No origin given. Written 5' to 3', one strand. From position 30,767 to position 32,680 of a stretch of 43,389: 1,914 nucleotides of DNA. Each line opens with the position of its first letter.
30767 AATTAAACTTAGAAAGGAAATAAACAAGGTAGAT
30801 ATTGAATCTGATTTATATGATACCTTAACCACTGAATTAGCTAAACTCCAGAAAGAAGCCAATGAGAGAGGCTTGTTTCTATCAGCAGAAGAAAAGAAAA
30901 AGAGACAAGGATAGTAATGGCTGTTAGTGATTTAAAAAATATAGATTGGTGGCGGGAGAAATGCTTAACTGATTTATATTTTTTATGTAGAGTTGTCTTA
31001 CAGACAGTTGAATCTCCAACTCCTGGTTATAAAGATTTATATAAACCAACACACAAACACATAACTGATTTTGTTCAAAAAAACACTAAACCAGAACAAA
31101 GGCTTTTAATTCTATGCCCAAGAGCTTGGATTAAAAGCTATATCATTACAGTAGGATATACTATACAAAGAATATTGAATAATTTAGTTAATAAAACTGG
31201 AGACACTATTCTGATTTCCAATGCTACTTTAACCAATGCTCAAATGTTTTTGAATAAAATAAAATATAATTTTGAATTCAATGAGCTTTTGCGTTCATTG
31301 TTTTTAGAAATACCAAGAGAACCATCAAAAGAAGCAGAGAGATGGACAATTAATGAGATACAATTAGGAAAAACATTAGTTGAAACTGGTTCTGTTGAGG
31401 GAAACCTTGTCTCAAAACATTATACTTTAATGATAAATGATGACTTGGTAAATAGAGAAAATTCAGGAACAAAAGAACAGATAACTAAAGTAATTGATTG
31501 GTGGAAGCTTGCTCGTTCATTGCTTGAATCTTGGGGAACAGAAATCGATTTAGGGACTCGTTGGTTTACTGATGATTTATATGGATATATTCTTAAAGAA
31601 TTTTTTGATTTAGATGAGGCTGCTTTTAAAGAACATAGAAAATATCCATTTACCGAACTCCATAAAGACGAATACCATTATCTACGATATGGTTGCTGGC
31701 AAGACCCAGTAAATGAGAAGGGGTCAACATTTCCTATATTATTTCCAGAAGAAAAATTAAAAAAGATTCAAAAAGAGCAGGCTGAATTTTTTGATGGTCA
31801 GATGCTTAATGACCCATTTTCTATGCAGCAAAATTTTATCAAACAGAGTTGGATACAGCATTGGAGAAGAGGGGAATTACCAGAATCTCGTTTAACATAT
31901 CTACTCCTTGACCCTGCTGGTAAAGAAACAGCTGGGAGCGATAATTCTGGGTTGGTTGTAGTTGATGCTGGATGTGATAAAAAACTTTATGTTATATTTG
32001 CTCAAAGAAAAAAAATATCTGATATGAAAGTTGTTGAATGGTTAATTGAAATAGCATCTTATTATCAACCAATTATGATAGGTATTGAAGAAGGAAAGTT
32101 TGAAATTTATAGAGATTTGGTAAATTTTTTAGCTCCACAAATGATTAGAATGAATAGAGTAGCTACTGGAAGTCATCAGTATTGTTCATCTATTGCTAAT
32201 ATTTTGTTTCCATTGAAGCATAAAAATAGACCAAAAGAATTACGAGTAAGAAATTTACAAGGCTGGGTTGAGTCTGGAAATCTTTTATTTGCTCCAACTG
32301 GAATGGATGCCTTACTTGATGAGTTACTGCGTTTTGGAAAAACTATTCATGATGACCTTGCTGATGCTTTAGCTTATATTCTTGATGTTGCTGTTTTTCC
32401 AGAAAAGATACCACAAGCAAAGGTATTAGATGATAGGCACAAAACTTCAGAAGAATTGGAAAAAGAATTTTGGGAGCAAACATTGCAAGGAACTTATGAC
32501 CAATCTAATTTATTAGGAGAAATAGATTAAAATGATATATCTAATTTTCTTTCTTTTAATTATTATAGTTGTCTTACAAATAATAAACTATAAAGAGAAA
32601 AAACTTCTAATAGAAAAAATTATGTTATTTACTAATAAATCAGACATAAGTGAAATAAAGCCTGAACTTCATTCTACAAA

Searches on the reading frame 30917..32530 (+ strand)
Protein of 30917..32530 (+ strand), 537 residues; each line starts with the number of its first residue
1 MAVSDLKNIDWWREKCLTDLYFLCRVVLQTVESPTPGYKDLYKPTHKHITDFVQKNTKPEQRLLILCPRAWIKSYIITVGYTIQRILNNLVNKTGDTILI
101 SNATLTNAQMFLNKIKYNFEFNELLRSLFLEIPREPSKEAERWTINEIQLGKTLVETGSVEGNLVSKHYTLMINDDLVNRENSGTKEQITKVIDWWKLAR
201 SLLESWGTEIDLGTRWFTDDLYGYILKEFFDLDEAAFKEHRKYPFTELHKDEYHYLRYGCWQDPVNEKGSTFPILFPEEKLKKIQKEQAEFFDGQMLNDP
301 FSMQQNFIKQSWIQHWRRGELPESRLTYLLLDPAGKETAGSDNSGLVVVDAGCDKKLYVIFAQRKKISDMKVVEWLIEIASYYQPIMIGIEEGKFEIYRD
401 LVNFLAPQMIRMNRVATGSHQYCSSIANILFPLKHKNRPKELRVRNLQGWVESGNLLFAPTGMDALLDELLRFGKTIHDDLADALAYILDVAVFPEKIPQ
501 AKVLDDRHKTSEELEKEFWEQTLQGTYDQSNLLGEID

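Call 14: search_protein_families(library=phrogs, proteins=[window:30917-32530:+], max_evalue=0.001)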
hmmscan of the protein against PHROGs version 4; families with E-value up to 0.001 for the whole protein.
window:30917-32530:+ (537 aa): 3 families
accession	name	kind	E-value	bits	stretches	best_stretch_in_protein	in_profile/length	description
phrog_38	-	head and packaging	5.8e-66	224.6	1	14-520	267-724/760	terminase large subunit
phrog_4758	-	head and packaging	8.4e-09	36.1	1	46-231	42-223/243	terminase large subunit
phrog_979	-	head and packaging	3.3e-05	23.7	1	306-492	414-599/642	terminase large subunit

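Call 16: find_related_loci(query=window:30917-32530:+, collection=viral_contigs, flank=10000)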
Query window:30917-32530:+ (537 aa) in viral_contigs; peptide patterns used: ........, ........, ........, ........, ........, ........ (x = any residue, [..] = any of these).
30 stretches matched a pattern; 6 encode a relative of the query (tblastn E <= 1e-3); 6 distinct loci.
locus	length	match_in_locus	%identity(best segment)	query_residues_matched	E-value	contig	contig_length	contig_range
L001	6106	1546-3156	86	1-537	0e+0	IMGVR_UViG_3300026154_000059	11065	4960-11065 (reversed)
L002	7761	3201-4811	86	1-537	0e+0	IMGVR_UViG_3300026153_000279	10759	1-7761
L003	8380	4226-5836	85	1-537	0e+0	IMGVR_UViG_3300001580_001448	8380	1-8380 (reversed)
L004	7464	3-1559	87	19-537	0e+0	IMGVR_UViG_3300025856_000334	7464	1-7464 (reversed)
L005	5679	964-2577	79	2-537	0e+0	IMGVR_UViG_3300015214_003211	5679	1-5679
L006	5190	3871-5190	86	1-440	0e+0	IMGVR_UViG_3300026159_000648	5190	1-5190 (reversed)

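Call 59: find_homologous_proteins(query=window:30917-32530:+, max_evalue=1e-30)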
Query window:30917-32530:+ (537 aa): 103 proteins with E <= 1e-30 among 8000 candidates.
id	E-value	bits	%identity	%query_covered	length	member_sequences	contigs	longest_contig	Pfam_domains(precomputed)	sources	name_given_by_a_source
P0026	0.0e+0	1246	100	100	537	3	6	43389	PF17289.9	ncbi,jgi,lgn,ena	-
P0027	0.0e+0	1095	85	100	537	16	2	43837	PF17289.9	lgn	-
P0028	5.6e-298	1007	79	100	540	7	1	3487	PF17289.9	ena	-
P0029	1.1e-274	930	72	100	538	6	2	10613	PF17289.9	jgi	-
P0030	2.0e-249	847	67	100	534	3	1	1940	PF17289.9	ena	-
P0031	4.9e-236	803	63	100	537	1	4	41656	-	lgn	-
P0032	1.4e-229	782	64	100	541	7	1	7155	PF17289.9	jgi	jgi:hypothetical protein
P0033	9.7e-216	736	60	99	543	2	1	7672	-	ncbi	ncbi:MAG: hypothetical protein QXX08_07290 [Candidatus Bathyarchaeia archaeon]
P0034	1.8e-189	649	55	100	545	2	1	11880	-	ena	-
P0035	4.3e-185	635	54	98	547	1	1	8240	-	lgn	-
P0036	4.6e-184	631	52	100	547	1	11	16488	-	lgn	-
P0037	2.6e-183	629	52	97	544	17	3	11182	-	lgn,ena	-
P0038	1.8e-182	626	52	97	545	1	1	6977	PF17289.9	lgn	-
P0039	5.5e-182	625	52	98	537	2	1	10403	PF17289.9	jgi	-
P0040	1.5e-180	620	53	98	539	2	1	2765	PF17289.9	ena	-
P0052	6.6e-161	555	49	99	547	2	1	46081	-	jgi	jgi:hypothetical protein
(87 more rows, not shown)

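Call 60: find_encoding_contigs(protein=P0027, flank=10000, max_places=3)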
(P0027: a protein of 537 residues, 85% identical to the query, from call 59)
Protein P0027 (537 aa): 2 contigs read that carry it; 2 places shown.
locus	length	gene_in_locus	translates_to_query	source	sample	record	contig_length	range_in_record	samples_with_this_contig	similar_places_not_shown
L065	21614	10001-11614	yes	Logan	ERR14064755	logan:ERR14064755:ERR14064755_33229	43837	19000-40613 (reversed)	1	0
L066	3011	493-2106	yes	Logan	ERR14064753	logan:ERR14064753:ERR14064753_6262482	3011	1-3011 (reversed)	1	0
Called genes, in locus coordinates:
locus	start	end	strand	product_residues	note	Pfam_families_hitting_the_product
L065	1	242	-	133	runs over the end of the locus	-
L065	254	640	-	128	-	-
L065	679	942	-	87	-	-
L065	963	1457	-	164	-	-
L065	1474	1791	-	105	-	-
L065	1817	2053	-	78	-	-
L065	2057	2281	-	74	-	-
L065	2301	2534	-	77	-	-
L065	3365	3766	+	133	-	-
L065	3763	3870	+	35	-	-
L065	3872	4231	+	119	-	-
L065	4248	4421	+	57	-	-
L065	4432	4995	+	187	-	-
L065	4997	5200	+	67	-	-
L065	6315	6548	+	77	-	-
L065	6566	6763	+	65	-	-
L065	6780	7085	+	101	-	-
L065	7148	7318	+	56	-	-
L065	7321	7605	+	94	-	-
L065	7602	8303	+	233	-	-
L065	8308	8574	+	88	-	-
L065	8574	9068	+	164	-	PF00959:Phage_lysozyme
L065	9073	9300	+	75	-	-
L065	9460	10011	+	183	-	PF03592:Terminase_2 (weak)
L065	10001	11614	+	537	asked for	PF17289:Terminase_6C (faint)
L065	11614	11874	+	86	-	-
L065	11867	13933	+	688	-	PF16510:P22_portal (weak), PF23899:SU10_portal (faint), PF16510:P22_portal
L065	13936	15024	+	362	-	-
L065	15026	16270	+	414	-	-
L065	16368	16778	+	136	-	-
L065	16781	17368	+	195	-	PF24175:SU10_adaptor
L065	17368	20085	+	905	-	-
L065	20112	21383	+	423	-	-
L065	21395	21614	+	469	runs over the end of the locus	-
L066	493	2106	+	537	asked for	PF17289:Terminase_6C (faint)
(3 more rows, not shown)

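Call 61: find_encoding_contigs(protein=P0031, flank=10000, max_places=3)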
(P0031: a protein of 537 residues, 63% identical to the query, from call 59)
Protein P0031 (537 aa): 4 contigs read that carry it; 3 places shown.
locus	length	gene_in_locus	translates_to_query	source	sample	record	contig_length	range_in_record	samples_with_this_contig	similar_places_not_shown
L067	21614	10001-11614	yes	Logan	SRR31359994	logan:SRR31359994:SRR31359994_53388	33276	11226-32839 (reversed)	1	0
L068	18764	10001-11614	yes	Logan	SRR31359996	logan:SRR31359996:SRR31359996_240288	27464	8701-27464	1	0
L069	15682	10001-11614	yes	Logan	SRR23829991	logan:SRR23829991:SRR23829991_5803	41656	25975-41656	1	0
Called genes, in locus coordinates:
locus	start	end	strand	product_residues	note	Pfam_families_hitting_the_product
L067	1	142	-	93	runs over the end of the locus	-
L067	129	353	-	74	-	-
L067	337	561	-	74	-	-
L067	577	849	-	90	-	-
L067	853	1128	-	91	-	-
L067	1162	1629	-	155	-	PF04002:RadC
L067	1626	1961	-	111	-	-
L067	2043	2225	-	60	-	-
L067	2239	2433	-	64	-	-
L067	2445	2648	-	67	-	-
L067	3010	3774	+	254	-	PF12224:Amidoligase_2 (faint)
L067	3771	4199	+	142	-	-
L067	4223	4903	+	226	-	-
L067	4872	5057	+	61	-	-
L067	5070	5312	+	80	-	-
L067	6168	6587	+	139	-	-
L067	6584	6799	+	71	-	-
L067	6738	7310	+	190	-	PF00959:Phage_lysozyme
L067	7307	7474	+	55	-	-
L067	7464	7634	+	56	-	PF09723:Zn_ribbon_8, PF21349:RUBY_RBDX (faint)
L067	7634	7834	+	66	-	-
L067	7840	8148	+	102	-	-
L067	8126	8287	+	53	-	-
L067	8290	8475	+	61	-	-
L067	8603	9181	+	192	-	-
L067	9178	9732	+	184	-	PF03592:Terminase_2 (weak)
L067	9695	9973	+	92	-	-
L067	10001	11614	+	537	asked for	-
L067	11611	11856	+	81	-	-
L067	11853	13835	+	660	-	PF16510:P22_portal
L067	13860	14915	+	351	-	-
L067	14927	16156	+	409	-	-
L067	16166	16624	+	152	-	-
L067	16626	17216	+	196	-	PF24175:SU10_adaptor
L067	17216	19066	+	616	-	-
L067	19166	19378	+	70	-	-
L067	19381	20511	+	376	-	-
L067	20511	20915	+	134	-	-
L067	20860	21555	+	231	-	PF18454:Mtd_N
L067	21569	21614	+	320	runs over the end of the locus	-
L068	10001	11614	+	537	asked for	-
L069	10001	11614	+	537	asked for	-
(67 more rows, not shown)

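Call 62: find_encoding_contigs(protein=P0029, flank=10000, max_places=3)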
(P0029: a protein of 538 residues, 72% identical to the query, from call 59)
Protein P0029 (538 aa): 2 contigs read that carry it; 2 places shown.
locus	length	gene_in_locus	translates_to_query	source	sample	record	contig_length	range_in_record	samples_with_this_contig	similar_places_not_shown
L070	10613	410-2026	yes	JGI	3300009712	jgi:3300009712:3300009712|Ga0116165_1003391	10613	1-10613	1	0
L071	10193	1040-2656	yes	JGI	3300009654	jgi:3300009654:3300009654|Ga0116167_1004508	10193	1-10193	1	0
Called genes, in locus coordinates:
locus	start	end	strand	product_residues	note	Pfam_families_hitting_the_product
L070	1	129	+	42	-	?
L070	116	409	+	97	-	-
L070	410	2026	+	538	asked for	PF17289:Terminase_6C (weak)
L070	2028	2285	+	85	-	-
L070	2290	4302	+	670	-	PF16510:P22_portal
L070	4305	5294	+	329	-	-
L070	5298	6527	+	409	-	-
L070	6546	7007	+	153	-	-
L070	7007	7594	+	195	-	PF24175:SU10_adaptor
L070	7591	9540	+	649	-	-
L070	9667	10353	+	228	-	PF00535:Glycos_transf_2 (weak)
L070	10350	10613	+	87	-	?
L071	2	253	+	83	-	?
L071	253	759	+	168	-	-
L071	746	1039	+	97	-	-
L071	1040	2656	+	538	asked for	PF17289:Terminase_6C (weak)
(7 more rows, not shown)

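Call 66: find_encoding_contigs(protein=P0052, flank=10000, max_places=2)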
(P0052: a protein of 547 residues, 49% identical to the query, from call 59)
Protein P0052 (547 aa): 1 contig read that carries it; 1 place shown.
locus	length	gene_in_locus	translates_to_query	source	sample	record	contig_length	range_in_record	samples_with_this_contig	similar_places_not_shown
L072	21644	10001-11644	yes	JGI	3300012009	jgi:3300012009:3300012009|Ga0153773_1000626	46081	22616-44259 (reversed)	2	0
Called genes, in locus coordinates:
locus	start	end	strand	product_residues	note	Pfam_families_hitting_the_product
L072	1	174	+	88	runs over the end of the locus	-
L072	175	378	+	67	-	-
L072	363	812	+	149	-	-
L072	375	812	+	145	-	-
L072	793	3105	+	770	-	PF14395:COOH-NH2_lig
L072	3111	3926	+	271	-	-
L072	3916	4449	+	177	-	-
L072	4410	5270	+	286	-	-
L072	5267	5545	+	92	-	-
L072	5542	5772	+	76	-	-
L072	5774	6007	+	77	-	-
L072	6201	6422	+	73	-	-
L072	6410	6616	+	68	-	-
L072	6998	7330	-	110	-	-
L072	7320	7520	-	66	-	-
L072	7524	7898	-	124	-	-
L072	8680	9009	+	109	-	-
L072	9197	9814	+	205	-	-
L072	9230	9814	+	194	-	-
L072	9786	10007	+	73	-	-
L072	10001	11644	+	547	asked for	-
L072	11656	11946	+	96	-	-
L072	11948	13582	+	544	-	PF13229:Beta_helix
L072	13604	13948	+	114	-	-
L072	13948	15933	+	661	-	PF16510:P22_portal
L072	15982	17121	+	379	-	-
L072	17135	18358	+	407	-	-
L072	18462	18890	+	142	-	-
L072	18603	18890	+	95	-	-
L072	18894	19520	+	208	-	PF24175:SU10_adaptor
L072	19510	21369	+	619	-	-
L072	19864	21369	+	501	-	-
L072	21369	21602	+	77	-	-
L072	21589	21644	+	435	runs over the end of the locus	-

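Call 67: find_encoding_contigs(protein=P0034, flank=10000, max_places=2)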
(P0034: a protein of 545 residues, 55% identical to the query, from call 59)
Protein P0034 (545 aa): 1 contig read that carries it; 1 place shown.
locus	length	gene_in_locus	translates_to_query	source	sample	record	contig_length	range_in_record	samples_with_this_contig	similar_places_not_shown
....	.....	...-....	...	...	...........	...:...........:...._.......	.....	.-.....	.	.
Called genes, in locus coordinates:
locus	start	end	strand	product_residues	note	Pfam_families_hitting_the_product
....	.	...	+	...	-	?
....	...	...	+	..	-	-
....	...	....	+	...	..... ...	-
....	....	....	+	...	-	-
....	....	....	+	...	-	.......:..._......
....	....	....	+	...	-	-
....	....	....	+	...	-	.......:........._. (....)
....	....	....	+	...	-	-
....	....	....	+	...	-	-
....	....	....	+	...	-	-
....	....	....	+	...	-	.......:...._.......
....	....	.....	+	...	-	-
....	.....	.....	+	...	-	?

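Call 75: search_dna_similar(query=window:30917-32530:+, collection=phages, mode=protein, max_rows=15)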
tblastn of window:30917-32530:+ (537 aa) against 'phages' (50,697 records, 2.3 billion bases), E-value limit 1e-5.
Records with a match: 62; places in all: 62; records where one place covers at least 80% of the query: 5.
Best place of each record, by identity: <60% 62.
By first word of the organism name: Vibrio 21; Pseudomonas 14; phage 5; Leptolyngbya 3; Cyanophage 3; Haemophilus 2; Salinivibrio 2; Anabaena 2; Phormidium 2; Roseobacter 1; and 7 more.
By host as written in the record: - 19; Vibrio cholerae 8; Pseudomonas aeruginosa 5; Haemophilus parasuis 34086b 2; Vibrio harveyi 2; Pseudomonas aeruginosa PAO1 2; Salinivibrio costicola 2; Anabaena variabilis 2; and 17 more.
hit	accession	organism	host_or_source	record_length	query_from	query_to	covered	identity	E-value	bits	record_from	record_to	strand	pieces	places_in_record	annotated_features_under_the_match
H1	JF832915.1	Haemophilus phage SuMu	Haemophilus parasuis 34086b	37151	46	478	81%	26.1%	3e-7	60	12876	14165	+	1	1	terminase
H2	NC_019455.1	Haemophilus phage SuMu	Haemophilus parasuis 34086b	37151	46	478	81%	26.1%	3e-7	60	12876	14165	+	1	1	terminase large subunit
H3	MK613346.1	Roseobacter phage CRP-4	Rhodobacteraceae bacterium FZCC0023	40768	1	454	85%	23.1%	1e-6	57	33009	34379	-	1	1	terminase large subunit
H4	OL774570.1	Aeromonas phage phiA008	Aeromonas sp.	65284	36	478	82%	23.1%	6e-9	65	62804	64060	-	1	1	hypothetical protein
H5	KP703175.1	ANMV-1 virus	uncultured archaeon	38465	37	478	82%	22.7%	2e-16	89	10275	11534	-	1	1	phage terminase large subunit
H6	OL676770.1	Vibrio virus VPMCC5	Vibrio harveyi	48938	13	380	69%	24.5%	3e-8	63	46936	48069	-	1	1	terminase large subunit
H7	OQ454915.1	Vibrio virus VPMCC6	Vibrio harveyi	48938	13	380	69%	24.5%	3e-8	63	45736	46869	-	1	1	terminase large subunit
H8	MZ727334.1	Pseudomonas phage PPAT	Pseudomonas aeruginosa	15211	13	381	69%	24.3%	3e-12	76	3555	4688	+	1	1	hypothetical protein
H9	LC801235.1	Pseudomonas phage PP21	Pseudomonas aeruginosa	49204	13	381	69%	24.3%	3e-12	76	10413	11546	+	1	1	hypothetical protein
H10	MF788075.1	Pseudomonas phage IME180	Pseudomonas aeruginosa IME180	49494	13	381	69%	24.3%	3e-12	76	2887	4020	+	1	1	terminase large subunit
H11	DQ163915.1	Pseudomonas phage PA11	-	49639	13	381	69%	24.3%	3e-12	76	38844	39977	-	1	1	record has no annotation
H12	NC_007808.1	Pseudomonas phage PA11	Pseudomonas aeruginosa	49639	13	381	69%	24.3%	3e-12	76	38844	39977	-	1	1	hypothetical protein ORF049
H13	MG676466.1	Pseudomonas phage TC6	Pseudomonas aeruginosa PA1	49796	13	381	69%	24.3%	3e-12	76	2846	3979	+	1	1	TC6_004: terminase large subunit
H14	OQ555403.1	Pseudomonas phage vB_PaeM_Ty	Pseudomonas aeruginosa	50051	13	381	69%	24.3%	3e-12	76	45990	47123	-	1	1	hypothetical protein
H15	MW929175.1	Pseudomonas phage K4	Pseudomonas aeruginosa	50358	13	381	69%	24.3%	3e-12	76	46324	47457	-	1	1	terminase large subunit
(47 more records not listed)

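Call 77: search_protein_families(library=pfam, proteins=[L065:4432-4995:+, L065:3365-3766:+, L065:963-1457:-, L065:1474-1791:-, L065:2301-2534:-, L067:4223-4903:+, L067:3771-4199:+, L067:5070-5312:+, L067:2445-2648:-], max_evalue=0.01)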
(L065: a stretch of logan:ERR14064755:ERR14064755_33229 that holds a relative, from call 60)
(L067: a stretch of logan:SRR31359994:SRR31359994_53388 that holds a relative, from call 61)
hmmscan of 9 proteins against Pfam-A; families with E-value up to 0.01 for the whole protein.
L065:4432-4995:+ (187 aa): 0 families

L065:3365-3766:+ (133 aa): 0 families

L065:963-1457:- (164 aa): 0 families

L065:1474-1791:- (105 aa): 0 families

L065:2301-2534:- (77 aa): 0 families

L067:4223-4903:+ (226 aa): 2 families
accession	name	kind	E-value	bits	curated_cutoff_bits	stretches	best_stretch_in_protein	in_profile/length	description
PF13230.11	GATase_4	-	0.00037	20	23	1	26-89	30-97/272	Glutamine amidotransferases class-II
PF13522.11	GATase_6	-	0.0042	17.5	27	1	65-151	12-88/130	Glutamine amidotransferase domain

L067:3771-4199:+ (142 aa): 0 families

L067:5070-5312:+ (80 aa): 0 families

L067:2445-2648:- (67 aa): 0 families

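Call 89: list_cluster_members(proteins=[P0026, P0003, P0130, P0019])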
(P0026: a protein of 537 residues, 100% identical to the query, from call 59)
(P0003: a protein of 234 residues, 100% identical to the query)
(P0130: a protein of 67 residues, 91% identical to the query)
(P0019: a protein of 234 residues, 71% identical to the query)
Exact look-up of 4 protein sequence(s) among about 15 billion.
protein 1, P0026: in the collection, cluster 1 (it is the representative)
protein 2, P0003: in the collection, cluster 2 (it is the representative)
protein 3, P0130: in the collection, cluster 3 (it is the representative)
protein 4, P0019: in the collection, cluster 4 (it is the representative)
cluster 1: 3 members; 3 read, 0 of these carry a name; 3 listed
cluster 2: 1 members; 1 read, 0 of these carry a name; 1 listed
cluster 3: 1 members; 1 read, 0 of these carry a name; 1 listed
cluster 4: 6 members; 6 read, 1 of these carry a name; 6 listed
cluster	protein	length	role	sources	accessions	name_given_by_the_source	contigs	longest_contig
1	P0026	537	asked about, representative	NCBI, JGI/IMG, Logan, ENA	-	-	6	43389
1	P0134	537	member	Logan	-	-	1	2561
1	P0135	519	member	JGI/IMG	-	-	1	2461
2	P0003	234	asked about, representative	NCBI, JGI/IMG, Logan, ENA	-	-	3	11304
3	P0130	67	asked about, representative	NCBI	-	-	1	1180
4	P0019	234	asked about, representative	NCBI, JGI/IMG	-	DNA repair exonuclease SbcCD ATPase subunit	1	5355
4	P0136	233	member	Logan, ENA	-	-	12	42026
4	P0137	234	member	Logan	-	-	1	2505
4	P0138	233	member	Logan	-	-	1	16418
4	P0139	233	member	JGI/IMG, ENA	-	-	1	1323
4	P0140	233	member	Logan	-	-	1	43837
